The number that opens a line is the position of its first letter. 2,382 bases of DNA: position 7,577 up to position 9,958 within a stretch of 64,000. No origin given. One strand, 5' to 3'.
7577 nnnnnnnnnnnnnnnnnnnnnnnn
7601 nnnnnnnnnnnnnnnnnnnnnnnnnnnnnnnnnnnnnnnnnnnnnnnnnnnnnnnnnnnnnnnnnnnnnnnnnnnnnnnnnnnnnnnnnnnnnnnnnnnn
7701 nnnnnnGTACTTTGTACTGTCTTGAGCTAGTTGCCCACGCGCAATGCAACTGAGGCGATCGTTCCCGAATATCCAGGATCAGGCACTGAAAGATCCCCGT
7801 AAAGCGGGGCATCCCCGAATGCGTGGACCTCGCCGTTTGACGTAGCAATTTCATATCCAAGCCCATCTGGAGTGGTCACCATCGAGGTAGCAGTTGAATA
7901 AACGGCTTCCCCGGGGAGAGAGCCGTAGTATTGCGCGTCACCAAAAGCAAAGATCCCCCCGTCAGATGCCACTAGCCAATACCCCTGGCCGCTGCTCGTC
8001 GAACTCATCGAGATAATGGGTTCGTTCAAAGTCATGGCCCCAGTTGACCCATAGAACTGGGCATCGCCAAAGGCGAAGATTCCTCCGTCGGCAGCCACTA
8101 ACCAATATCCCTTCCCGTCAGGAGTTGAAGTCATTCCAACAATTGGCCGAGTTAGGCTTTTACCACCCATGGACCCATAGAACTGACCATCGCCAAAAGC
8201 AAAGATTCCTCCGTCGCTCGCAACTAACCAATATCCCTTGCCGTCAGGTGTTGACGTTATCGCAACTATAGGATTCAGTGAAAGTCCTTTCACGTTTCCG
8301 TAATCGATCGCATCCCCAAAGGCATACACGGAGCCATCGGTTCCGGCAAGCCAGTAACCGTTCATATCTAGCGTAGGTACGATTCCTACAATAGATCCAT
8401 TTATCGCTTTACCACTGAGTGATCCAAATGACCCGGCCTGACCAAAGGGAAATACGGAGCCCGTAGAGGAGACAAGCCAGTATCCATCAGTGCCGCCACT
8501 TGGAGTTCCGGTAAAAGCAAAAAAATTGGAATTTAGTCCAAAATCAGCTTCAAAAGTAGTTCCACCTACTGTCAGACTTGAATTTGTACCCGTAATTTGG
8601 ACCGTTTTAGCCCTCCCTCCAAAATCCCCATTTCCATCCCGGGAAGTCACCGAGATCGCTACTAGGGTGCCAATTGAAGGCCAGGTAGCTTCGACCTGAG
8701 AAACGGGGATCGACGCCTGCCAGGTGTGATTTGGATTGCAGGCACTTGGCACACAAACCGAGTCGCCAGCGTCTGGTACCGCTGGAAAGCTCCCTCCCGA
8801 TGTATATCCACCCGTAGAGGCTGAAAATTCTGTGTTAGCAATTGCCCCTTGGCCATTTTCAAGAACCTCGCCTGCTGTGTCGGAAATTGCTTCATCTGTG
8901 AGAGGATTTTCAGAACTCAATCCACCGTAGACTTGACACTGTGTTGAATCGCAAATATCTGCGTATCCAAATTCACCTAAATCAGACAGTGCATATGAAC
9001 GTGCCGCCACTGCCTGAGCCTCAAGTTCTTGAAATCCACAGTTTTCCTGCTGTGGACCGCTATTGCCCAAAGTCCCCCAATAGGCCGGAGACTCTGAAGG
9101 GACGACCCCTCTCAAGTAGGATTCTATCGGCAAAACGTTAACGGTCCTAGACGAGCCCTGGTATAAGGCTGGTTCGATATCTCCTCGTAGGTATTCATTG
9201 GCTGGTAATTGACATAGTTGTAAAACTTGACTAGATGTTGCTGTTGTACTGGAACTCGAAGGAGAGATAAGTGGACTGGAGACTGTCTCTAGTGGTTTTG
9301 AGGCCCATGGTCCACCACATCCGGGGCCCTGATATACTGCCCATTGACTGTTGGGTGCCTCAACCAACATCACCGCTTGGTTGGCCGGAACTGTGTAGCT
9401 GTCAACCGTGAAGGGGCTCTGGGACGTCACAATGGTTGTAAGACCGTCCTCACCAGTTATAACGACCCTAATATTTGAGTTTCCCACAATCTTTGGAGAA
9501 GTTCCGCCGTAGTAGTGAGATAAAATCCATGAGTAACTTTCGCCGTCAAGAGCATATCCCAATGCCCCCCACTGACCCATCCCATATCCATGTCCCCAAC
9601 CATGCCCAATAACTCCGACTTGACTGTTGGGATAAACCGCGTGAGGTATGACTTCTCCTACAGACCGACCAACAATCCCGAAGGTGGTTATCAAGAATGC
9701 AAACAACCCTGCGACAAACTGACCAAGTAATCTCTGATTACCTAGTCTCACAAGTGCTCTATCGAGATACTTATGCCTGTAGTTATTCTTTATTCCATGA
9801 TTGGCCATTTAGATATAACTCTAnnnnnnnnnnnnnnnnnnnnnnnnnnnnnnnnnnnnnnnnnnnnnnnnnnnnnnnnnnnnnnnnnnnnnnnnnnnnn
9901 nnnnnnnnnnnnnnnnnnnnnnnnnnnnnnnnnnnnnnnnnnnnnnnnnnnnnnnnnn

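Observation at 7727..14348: The same six-unit 42-aa repeat module on two different secreted proteins that bracket the glycan exporter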

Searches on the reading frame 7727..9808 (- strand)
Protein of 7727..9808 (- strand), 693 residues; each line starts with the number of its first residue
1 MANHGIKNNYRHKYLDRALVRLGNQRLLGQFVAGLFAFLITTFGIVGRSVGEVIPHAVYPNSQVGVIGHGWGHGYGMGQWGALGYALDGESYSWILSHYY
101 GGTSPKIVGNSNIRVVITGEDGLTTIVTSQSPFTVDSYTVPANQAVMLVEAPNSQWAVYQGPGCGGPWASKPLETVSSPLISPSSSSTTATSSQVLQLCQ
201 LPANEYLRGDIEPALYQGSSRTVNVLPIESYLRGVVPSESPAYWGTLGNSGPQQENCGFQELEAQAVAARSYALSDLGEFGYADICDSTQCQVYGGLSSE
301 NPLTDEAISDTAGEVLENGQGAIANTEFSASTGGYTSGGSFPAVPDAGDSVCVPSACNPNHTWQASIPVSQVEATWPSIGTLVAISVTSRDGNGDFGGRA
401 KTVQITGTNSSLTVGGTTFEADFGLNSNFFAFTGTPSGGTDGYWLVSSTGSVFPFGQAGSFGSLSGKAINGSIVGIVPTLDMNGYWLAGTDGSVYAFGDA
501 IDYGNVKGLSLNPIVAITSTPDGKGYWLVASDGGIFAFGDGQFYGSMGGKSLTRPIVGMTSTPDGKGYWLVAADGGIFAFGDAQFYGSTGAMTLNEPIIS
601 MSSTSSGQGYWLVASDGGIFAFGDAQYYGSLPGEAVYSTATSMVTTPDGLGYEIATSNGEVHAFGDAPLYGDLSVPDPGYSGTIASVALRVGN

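Call 3: search_protein_families(library=pfam, proteins=[window:7727-9808:-], max_evalue=1)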
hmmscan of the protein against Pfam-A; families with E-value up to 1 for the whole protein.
window:7727-9808:- (693 aa): 3 families
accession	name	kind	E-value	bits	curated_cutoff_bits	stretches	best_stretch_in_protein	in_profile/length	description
PF08486.15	SpoIID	-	1.1e-19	71.3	23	1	217-316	2-95/97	Stage II sporulation protein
PF13540.12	RCC1_2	-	0.0069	16.6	22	0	656-666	15-25/30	Regulator of chromosome condensation (RCC1) repeat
PF23163.1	CSD_RNase_II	-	0.22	12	24.3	0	514-534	16-36/60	CSD-like barrel domain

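Call 4: search_protein_families(library=ncbifam, proteins=[window:7727-9808:-], max_evalue=1)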
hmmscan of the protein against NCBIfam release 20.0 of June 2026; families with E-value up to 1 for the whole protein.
window:7727-9808:- (693 aa): 2 families
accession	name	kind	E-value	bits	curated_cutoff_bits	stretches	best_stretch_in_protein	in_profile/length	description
TIGR02669.1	SpoIID_LytB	domain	3.5e-39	135.4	83.3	2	222-427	2-195/270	SpoIID/LytB domain-containing protein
TIGR02870.1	spore_II_D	equivalog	3.3e-17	62.6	234.75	2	61-103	291-333/338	stage II sporulation protein D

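Call 24: find_encoding_contigs(protein=window:7727-9808:-, flank=10000, max_places=4)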
Protein window:7727-9808:- (693 aa): no gene with exactly this product is on record in the collection.
